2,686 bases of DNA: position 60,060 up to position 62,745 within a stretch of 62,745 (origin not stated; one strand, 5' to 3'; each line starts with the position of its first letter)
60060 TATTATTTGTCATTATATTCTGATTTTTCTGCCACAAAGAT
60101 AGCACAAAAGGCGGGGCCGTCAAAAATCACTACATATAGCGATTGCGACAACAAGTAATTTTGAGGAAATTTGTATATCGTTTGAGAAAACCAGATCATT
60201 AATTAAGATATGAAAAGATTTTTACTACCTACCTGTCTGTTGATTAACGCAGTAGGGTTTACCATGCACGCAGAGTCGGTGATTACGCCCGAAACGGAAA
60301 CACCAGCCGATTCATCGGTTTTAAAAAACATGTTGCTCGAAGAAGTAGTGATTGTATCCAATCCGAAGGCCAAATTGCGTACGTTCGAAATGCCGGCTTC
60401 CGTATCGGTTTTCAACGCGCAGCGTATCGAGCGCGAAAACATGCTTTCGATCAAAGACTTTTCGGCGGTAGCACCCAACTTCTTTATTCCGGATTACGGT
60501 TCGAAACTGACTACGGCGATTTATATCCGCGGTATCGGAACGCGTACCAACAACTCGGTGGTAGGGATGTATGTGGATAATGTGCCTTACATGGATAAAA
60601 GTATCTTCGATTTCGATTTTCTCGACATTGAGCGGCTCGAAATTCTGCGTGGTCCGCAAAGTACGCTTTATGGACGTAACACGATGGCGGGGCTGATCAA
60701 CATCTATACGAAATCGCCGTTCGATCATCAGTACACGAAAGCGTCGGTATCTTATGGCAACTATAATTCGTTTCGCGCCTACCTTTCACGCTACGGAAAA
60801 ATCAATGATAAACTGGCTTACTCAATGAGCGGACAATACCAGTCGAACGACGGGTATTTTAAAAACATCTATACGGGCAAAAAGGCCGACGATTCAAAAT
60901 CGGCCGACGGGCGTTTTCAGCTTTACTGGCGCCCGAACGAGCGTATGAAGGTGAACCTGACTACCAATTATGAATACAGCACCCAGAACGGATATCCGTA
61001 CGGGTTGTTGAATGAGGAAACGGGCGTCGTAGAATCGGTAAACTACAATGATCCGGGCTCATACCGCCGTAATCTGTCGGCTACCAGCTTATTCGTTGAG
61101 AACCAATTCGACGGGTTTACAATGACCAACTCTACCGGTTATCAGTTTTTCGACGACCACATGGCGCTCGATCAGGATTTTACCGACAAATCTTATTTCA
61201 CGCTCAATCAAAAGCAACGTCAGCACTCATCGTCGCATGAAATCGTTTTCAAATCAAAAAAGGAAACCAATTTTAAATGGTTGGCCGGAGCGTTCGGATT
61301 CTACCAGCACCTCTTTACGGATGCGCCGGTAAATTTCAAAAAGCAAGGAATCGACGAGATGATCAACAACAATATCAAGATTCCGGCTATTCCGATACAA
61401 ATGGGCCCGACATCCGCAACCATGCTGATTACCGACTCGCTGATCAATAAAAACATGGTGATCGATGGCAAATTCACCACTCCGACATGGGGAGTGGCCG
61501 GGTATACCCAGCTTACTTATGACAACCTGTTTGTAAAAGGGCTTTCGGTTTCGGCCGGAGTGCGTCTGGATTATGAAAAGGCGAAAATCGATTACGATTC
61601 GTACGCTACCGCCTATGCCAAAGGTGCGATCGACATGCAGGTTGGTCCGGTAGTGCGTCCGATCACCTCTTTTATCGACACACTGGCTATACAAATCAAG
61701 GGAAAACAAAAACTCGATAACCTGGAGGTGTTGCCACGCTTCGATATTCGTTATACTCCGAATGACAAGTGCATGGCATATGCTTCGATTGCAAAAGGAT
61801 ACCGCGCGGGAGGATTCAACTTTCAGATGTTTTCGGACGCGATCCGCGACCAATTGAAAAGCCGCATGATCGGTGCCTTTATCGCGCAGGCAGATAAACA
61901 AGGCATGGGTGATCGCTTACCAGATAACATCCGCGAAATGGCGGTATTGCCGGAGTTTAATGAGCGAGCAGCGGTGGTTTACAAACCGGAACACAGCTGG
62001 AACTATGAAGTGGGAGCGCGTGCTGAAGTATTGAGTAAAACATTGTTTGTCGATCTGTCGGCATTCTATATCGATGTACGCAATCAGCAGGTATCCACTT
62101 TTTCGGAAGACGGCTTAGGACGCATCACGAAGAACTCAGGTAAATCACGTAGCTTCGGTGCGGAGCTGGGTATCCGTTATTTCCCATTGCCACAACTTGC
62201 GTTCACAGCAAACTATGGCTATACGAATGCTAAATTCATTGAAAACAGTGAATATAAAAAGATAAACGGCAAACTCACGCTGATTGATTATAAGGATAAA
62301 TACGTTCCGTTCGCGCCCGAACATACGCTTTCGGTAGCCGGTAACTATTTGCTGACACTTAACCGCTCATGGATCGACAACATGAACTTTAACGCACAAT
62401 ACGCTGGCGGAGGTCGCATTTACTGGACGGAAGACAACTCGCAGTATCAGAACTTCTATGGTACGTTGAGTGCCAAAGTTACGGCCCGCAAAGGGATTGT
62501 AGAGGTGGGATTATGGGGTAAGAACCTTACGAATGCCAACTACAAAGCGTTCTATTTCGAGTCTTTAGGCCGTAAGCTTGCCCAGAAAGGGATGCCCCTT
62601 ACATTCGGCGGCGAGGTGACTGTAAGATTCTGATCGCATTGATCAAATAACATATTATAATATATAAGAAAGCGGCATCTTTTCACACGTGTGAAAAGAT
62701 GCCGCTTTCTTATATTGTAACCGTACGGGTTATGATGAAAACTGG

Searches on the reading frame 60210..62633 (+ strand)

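Call 14: search_protein_families(library=pfam, proteins=[window:60210-62633:+], max_evalue=0.001)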
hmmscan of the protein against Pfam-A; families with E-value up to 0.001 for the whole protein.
window:60210-62633:+ (807 aa): 2 families
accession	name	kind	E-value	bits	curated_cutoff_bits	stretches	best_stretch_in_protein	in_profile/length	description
PF00593.30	TonB_dep_Rec_b-barrel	-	8.4e-34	118.6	27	1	302-773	76-436/436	TonB dependent receptor-like, beta-barrel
PF07715.20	Plug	-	2.3e-18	67.1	23.9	1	59-161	3-106/107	TonB-dependent Receptor Plug Domain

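Call 82: search_protein_families(library=ncbifam, proteins=[window:60210-62633:+], max_evalue=0.001)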
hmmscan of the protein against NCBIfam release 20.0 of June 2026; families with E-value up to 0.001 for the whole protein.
window:60210-62633:+ (807 aa): 22 families
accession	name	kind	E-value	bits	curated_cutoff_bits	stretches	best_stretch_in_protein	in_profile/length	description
TIGR01783.1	TonB-siderophor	subfamily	3.3e-42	144.9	223.5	2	60-343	1-272/649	TonB-dependent siderophore receptor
TIGR01785.1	TonB-hemin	subfamily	6.8e-21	74.4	316.85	2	43-254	1-222/677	TonB-dependent heme/hemoglobin receptor family protein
TIGR01786.1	TonB-hemlactrns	subfamily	7.8e-20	70.8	323.75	1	53-625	10-521/719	TonB-dependent hemoglobin/transferrin/lactoferrin family receptor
NF007465.0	PRK10044.1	equivalog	3.5e-18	65.2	803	1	60-279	78-292/726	ferrichrome porin FhuA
TIGR01779.1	TonB-B12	equivalog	3.8e-17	62.1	599.7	1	43-262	28-251/614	TonB-dependent vitamin B12 receptor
NF053590.1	TonB_dep_TOL0244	equivalog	4.6e-17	61.8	645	1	43-253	10-222/604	TOL_0244 family TonB-dependent receptor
NF041535.1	TonB_rec_PqqU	equivalog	1.5e-16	59.9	1200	1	48-218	3-185/676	TonB-dependent receptor PqqU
NF010650.0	PRK14049.1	equivalog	3.2e-15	55.4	904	1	59-258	80-273/729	ferrioxamine B receptor precursor protein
NF007349.0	PRK09840.1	equivalog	2.4e-14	52.3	686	1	88-192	101-199/760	catecholate siderophore receptor Fiu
NF010010.0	PRK13483.1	equivalog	9.9e-12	43.6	927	1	31-252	21-252/660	ligand-gated channel protein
NF049945.1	TonB_dep_FCYXU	equivalog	1.1e-11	44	825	1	103-220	97-222/697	TonB-dependent receptor, FCYXU motif-type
NF010651.0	PRK14050.1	equivalog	2.4e-11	42.5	884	1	53-315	71-321/730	TonB-dependent siderophore receptor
NF049947.1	TonB_dep_PCPU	exception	3.4e-11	42.1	800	1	129-255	128-248/685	TonB-dependent receptor, PCPU motif-type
NF010012.0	PRK13486.1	equivalog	4.3e-11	41.9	924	1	137-176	127-166/696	TonB-dependent receptor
NF007926.1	PRK10641.1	equivalog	2.8e-10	39.4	836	1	62-234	45-218/617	TonB-dependent vitamin B12 receptor BtuB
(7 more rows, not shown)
